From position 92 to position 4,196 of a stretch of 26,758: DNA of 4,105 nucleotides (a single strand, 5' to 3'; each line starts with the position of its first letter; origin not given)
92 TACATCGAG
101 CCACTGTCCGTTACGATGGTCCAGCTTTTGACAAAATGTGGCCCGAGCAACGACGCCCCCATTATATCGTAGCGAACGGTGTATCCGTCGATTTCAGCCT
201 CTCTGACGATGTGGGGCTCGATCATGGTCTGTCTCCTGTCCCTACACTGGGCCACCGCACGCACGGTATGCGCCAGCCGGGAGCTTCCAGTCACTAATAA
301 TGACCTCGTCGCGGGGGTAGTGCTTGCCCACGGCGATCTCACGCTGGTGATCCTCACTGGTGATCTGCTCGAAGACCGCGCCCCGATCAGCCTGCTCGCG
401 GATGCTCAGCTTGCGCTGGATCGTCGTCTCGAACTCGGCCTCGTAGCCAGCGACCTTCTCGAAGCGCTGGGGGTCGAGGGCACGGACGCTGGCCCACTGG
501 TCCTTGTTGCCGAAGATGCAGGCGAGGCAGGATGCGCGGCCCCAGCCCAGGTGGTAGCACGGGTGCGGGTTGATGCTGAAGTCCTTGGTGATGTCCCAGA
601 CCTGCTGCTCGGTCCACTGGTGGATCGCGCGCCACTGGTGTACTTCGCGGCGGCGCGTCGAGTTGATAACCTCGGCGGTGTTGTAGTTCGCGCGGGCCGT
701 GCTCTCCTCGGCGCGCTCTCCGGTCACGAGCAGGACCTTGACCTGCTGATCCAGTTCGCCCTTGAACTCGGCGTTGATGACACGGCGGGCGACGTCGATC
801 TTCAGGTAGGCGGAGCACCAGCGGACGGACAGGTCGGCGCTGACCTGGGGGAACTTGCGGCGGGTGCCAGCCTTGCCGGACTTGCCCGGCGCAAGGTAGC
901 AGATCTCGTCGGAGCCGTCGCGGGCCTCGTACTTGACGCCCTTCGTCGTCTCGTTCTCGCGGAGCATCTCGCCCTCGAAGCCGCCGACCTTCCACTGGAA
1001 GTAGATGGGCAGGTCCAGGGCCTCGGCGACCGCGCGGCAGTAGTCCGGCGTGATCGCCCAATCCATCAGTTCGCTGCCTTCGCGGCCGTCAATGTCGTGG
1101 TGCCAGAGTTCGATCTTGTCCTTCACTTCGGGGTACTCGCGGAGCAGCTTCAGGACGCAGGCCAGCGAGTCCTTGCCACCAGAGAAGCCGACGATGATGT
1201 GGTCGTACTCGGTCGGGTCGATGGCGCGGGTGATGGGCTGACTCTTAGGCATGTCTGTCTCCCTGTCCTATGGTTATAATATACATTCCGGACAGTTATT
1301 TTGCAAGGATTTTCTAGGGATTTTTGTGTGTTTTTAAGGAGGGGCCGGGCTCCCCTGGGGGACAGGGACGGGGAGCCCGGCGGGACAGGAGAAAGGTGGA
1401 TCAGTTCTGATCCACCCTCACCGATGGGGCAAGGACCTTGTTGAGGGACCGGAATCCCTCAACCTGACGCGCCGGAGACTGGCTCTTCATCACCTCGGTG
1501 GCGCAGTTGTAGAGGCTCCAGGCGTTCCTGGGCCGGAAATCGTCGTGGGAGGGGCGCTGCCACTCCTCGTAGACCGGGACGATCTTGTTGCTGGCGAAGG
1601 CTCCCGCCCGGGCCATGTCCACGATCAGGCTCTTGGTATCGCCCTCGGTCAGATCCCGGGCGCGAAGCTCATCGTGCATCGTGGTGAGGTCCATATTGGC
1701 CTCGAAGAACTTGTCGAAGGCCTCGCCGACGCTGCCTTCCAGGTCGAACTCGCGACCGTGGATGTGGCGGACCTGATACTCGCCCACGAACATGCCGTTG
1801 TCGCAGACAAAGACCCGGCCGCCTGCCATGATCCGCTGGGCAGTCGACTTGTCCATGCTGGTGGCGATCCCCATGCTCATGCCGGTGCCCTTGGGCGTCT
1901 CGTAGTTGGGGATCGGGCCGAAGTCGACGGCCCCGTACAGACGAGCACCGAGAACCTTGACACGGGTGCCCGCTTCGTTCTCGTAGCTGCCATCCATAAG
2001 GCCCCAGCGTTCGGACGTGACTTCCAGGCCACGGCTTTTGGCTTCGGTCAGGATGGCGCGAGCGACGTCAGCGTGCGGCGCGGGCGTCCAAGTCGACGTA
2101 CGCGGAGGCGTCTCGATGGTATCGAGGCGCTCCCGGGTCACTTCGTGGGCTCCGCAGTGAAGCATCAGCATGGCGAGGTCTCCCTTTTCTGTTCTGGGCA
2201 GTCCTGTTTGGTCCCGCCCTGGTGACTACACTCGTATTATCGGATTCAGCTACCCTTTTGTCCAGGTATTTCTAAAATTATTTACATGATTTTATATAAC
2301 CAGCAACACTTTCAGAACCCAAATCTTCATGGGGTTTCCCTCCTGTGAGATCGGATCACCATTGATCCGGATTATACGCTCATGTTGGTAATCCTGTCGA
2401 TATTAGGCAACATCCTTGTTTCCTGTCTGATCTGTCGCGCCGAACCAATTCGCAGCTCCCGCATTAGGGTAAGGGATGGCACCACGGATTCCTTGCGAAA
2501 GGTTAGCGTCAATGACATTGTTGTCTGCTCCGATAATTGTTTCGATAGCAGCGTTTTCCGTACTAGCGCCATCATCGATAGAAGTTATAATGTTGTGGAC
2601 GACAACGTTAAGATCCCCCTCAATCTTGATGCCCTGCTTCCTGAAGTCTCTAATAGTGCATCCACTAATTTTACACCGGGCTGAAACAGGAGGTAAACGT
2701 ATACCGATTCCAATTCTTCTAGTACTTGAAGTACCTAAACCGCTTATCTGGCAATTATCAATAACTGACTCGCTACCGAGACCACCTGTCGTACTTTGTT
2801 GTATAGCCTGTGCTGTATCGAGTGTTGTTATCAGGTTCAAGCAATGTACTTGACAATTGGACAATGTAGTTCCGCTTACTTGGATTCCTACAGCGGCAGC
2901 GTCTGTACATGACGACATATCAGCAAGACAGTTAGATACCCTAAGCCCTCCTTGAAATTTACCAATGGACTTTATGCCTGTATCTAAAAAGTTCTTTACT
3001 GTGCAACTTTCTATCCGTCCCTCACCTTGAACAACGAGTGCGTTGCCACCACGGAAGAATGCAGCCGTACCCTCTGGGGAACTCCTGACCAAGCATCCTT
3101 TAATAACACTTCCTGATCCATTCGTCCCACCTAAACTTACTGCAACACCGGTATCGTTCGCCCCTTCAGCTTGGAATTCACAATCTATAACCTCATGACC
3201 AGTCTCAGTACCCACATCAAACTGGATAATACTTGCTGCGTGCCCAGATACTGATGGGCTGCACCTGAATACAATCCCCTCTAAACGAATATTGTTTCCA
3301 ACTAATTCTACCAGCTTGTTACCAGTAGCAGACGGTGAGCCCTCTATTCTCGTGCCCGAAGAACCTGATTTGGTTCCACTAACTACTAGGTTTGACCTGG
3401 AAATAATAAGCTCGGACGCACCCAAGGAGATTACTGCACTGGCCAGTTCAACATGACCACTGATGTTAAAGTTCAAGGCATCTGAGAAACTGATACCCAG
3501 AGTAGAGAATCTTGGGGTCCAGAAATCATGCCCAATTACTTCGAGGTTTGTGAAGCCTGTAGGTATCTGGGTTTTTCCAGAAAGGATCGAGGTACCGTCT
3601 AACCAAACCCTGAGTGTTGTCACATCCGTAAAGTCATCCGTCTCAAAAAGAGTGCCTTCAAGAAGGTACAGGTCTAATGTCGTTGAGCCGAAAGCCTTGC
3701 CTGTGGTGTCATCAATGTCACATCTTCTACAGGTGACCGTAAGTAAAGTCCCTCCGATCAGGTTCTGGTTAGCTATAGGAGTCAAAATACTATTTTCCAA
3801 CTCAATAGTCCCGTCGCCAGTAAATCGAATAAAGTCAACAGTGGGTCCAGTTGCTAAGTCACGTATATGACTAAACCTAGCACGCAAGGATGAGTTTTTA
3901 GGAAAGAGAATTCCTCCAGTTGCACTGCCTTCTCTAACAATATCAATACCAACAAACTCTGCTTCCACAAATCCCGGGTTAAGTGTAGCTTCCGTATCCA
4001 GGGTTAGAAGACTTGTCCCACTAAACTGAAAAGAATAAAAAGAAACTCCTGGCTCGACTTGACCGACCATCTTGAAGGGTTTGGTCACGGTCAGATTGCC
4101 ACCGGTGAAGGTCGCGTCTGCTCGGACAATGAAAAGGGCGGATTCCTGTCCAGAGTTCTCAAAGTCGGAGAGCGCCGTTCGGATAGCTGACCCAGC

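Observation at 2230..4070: Sharp GC drop inside the tailspike gene marks a recently swapped beta-helix receptor-binding module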

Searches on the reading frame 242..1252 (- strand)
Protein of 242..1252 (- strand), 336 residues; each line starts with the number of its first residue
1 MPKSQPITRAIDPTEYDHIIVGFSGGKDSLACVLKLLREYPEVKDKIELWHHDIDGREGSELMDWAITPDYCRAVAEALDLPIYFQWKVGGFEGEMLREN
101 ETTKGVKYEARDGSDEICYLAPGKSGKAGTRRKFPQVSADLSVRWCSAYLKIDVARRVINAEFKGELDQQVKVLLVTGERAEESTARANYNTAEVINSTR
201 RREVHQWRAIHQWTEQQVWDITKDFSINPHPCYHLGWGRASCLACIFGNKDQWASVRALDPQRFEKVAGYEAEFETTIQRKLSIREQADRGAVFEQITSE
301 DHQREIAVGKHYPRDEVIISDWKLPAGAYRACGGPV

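Call 6: search_protein_families(library=pfam, proteins=[window:242-1252:-], max_evalue=0.01)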
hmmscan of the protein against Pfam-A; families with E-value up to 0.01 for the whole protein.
window:242-1252:- (336 aa): 1 family
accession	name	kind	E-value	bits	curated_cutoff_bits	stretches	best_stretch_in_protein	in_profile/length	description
PF01507.26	PAPS_reduct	-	5.2e-07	30.3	22.5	1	146-245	83-172/175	Phosphoadenosine phosphosulfate reductase domain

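Call 7: search_protein_families(library=phrogs, proteins=[window:242-1252:-], max_evalue=0.001)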
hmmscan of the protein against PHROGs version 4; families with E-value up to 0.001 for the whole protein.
window:242-1252:- (336 aa): 3 families
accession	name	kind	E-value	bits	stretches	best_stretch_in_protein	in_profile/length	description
phrog_424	-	moron, auxiliary metabolic gene and host takeover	4e-34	119.4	1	14-284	158-378/460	phosphoadenosine phosphosulfate reductase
phrog_2302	-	moron, auxiliary metabolic gene and host takeover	6.6e-15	55.9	2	15-56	26-69/381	phosphoadenosine phosphosulfate reductase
phrog_15238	-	unknown function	4.6e-05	24.4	0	19-38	14-33/215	-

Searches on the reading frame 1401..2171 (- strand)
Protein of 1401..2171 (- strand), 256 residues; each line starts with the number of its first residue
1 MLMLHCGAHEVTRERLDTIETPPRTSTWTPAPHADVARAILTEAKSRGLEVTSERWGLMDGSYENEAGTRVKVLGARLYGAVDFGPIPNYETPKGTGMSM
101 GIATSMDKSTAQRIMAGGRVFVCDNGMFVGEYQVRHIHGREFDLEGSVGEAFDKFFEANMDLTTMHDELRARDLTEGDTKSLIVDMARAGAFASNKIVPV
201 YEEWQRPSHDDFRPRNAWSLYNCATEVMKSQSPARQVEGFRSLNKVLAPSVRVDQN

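Call 6: search_protein_families(library=pfam, proteins=[window:1401-2171:-], max_evalue=0.01)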
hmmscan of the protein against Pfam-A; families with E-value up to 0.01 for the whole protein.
window:1401-2171:- (256 aa): 1 family
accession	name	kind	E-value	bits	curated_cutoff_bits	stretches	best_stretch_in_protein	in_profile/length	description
PF06067.16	DUF932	-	4.4e-07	30.3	23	1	100-238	66-216/227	Domain of unknown function (DUF932)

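Call 7: search_protein_families(library=phrogs, proteins=[window:1401-2171:-], max_evalue=0.001)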
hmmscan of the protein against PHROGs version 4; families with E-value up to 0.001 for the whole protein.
window:1401-2171:- (256 aa): 0 families

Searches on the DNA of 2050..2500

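Call 77: search_rna_families(source=window, start=2050, end=2500, threshold=evalue, max_evalue=1)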
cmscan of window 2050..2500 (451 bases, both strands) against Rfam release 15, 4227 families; matches with E-value up to 1: 0.
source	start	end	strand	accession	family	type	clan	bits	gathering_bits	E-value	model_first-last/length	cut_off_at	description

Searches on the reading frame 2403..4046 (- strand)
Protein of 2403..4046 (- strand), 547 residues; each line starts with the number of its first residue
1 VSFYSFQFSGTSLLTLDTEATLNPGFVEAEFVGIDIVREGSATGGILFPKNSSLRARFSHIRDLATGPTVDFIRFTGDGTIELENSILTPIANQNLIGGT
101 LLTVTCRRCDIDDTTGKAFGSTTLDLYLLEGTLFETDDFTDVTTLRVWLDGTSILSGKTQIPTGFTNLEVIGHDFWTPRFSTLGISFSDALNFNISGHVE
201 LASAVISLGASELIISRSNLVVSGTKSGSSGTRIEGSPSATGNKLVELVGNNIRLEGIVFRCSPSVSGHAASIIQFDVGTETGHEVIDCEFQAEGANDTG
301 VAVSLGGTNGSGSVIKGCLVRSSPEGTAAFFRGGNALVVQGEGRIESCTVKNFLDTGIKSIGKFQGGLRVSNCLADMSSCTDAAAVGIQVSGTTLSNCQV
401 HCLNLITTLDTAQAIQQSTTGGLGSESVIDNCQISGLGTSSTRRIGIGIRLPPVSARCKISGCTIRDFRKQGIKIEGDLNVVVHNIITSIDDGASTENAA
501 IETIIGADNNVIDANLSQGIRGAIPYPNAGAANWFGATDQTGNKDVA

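Call 12: find_homologous_proteins(query=window:2403-4046:-)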
Query window:2403-4046:- (547 aa): 9 proteins with E <= 0.001 among 8000 candidates.
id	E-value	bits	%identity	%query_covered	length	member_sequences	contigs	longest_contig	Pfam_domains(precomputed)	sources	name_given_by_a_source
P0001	0.0e+0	1193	100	100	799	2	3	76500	PF13229.13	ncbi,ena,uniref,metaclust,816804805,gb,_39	ncbi:hypothetical protein LCGC14_0332140 [marine sediment metagenome]|uniref:Right handed beta helix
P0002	9.3e-219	745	67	100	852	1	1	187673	PF13229.13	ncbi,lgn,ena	-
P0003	7.0e-187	640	59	99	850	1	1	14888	-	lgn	-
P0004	4.3e-184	631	60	99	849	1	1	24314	PF16318.12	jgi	-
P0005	5.2e-184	631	60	100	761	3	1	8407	PF13229.13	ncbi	ncbi:hypothetical protein LCGC14_0966920, partial [marine sediment metagenome]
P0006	1.3e-181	623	57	100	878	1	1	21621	-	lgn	-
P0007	1.1e-104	369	44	95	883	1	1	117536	PF27114.1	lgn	-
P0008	4.4e-101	357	46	79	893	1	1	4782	PF13229.13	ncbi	ncbi:MAG: right-handed parallel beta-helix repeat-containing protein [Nitrososphaerales archaeon]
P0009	6.1e-89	317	53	60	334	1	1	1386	PF13229.13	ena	-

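Call 15: find_encoding_contigs(protein=P0002, flank=10000, max_places=3)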
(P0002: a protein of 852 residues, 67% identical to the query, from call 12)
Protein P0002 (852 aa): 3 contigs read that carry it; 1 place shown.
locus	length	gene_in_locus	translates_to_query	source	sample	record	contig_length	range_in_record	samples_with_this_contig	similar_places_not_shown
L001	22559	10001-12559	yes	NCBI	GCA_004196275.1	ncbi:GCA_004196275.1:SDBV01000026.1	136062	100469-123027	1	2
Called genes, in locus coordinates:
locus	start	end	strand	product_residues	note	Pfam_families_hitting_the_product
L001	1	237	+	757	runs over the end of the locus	-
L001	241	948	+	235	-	PF04539:Sigma70_r3 (faint)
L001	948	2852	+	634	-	-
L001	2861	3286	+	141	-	-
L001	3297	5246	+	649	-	PF04865:Baseplate_J (weak)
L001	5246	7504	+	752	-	-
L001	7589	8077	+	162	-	-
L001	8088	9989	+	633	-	-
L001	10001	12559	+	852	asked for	PF13229:Beta_helix (weak)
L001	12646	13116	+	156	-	-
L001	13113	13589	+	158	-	-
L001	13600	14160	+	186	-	-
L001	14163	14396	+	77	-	-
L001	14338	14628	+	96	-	-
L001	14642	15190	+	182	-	-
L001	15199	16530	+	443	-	-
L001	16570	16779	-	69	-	-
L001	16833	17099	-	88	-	-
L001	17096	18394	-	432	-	PF00078:RVT_1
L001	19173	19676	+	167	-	-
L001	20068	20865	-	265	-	-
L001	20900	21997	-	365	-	-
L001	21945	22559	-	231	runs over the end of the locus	-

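Call 18: find_encoding_contigs(protein=P0001, flank=10000, max_places=3)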
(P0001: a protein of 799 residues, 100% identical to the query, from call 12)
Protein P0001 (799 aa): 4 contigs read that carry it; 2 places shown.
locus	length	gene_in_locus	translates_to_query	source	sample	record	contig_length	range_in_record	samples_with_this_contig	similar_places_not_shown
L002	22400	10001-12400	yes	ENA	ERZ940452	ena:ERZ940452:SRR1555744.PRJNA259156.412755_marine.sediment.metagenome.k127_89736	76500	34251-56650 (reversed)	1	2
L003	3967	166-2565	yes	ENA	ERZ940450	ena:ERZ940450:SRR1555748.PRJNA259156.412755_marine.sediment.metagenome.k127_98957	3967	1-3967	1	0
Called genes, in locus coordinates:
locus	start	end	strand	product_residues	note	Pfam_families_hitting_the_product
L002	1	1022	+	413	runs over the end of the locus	-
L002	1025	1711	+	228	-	PF04717:Phage_base_V (weak)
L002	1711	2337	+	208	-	-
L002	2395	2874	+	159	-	PF04965:GPW_gp25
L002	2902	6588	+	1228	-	-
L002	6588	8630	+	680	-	-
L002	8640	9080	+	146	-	-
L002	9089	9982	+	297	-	-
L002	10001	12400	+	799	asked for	PF13229:Beta_helix (weak)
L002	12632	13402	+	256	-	PF06067:DUF932 (weak)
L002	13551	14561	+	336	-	PF01507:PAPS_reduct (weak)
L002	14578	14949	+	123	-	-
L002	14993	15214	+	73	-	-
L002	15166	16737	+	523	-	PF00270:DEAD (weak), PF04851:ResIII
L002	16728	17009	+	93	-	-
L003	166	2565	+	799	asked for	PF13229:Beta_helix (weak)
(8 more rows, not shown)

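Call 19: find_encoding_contigs(protein=P0005, flank=10000, max_places=2)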
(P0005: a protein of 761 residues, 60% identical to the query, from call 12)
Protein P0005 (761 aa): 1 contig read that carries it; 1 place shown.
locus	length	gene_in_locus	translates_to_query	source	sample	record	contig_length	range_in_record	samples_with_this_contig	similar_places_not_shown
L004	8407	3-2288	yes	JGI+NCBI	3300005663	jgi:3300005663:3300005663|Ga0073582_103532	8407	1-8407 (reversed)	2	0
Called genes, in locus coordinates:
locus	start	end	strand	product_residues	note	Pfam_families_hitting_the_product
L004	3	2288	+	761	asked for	PF13229:Beta_helix (faint)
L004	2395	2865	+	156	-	-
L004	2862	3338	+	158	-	-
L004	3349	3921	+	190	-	-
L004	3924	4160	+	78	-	-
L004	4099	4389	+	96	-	-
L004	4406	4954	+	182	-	-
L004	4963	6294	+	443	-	-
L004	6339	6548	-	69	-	-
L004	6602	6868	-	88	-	-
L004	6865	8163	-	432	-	PF00078:RVT_1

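Call 20: find_encoding_contigs(protein=P0003, flank=10000, max_places=2)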
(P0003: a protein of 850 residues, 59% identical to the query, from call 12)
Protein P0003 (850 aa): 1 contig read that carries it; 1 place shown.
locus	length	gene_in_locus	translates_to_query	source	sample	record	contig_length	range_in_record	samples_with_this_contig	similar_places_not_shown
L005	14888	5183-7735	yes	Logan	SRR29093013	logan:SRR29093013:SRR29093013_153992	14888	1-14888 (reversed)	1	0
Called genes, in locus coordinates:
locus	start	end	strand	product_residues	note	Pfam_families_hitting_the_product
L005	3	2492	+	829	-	?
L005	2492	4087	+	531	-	PF09684:Tail_P2_I (weak)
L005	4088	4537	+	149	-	-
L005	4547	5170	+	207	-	-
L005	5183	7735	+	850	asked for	-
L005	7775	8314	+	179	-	-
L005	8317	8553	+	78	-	-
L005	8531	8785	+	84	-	-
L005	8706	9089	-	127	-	-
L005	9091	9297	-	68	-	-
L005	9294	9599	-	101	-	PF02810:SEC-C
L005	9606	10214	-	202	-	-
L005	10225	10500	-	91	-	-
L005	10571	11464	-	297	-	-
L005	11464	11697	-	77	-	-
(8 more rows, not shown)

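Call 21: find_encoding_contigs(protein=P0004, flank=10000, max_places=2)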
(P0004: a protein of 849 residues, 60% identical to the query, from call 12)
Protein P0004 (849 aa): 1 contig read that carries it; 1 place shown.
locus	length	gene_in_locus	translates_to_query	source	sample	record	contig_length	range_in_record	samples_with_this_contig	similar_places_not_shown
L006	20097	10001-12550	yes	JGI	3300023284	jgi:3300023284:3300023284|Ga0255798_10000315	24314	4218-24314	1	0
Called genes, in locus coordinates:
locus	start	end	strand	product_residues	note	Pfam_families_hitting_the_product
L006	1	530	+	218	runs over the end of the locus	-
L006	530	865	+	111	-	-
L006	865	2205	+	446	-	-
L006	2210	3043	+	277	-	PF04717:Phage_base_V (weak)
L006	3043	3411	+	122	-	PF04965:GPW_gp25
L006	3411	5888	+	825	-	-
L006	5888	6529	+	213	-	-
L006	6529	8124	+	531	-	PF09684:Tail_P2_I (weak)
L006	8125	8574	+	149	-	-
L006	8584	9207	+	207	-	-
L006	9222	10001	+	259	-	PF05443:ROS_MUCR (weak)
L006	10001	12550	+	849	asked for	PF16318:DUF4957 (faint)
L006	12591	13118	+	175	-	-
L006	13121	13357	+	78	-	-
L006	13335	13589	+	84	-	-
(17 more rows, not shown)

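Call 22: find_encoding_contigs(protein=P0006, flank=10000, max_places=2)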
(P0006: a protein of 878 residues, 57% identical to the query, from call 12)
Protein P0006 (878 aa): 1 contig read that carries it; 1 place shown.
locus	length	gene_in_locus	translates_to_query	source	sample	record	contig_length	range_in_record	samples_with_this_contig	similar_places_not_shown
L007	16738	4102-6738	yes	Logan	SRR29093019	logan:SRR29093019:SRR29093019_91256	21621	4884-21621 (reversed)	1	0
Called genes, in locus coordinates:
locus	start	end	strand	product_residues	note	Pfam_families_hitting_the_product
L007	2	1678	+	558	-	?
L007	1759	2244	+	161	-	-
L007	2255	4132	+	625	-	-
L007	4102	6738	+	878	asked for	-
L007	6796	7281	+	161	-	-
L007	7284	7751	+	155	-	-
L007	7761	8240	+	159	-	PF09682:Phage_holin_6_1 (weak)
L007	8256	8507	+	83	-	-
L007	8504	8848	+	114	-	-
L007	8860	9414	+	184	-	-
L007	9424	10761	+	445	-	-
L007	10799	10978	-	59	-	-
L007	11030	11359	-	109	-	-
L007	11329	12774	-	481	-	PF00078:RVT_1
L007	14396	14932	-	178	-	-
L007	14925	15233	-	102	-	-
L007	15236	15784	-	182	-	-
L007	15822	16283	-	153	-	-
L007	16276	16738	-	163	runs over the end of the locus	-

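Call 23: find_encoding_contigs(protein=P0007, flank=10000, max_places=2)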
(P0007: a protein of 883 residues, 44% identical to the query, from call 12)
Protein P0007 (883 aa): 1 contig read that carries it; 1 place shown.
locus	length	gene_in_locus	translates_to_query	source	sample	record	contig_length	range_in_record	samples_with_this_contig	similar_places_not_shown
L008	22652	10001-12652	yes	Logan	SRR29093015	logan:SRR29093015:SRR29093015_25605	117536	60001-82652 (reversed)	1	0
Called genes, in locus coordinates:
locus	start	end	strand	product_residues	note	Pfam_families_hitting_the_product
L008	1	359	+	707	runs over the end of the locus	-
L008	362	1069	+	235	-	PF04539:Sigma70_r3 (weak), PF01381:HTH_3 (faint)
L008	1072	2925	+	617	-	-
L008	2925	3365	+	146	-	-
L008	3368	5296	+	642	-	-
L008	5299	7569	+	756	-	-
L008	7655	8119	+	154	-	-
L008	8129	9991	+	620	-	-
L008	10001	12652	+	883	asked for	PF27114:Phage_tail_beta (faint)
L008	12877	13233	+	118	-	-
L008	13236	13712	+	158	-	-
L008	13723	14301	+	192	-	-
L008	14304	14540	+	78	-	-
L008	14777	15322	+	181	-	-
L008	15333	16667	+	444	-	-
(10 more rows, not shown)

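Call 24: find_encoding_contigs(protein=P0008, flank=10000, max_places=2)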
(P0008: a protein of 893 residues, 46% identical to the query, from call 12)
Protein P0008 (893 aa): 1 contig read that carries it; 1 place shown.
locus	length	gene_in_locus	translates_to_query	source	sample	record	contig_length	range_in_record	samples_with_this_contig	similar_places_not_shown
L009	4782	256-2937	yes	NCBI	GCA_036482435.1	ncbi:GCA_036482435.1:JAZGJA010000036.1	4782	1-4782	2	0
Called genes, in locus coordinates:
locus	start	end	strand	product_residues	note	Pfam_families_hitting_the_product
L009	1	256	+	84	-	?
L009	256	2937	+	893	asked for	PF13229:Beta_helix (weak)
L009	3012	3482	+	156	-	-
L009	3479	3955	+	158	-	-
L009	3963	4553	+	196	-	-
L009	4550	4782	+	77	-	?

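Call 56: find_related_loci(query=window:2403-4046:-, collection=viral_contigs, flank=6000)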
Query window:2403-4046:- (547 aa) in viral_contigs; peptide patterns used: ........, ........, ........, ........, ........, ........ (x = any residue, [..] = any of these).
5 stretches matched a pattern, but none encodes a relative of the query by tblastn (E <= 1e-3).

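Call 57: find_related_loci(query=window:2403-4046:-, collection=metagenome_contigs, flank=6000)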
Query window:2403-4046:- (547 aa) in metagenome_contigs; peptide patterns used: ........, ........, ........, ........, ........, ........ (x = any residue, [..] = any of these).
205 stretches matched a pattern; 3 encode a relative of the query (tblastn E <= 1e-3); 3 distinct loci.
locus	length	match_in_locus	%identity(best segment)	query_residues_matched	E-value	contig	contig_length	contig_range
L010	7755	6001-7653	60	2-546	0e+0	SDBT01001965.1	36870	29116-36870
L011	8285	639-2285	60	2-546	0e+0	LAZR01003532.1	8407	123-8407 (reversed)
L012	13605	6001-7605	67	2-546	0e+0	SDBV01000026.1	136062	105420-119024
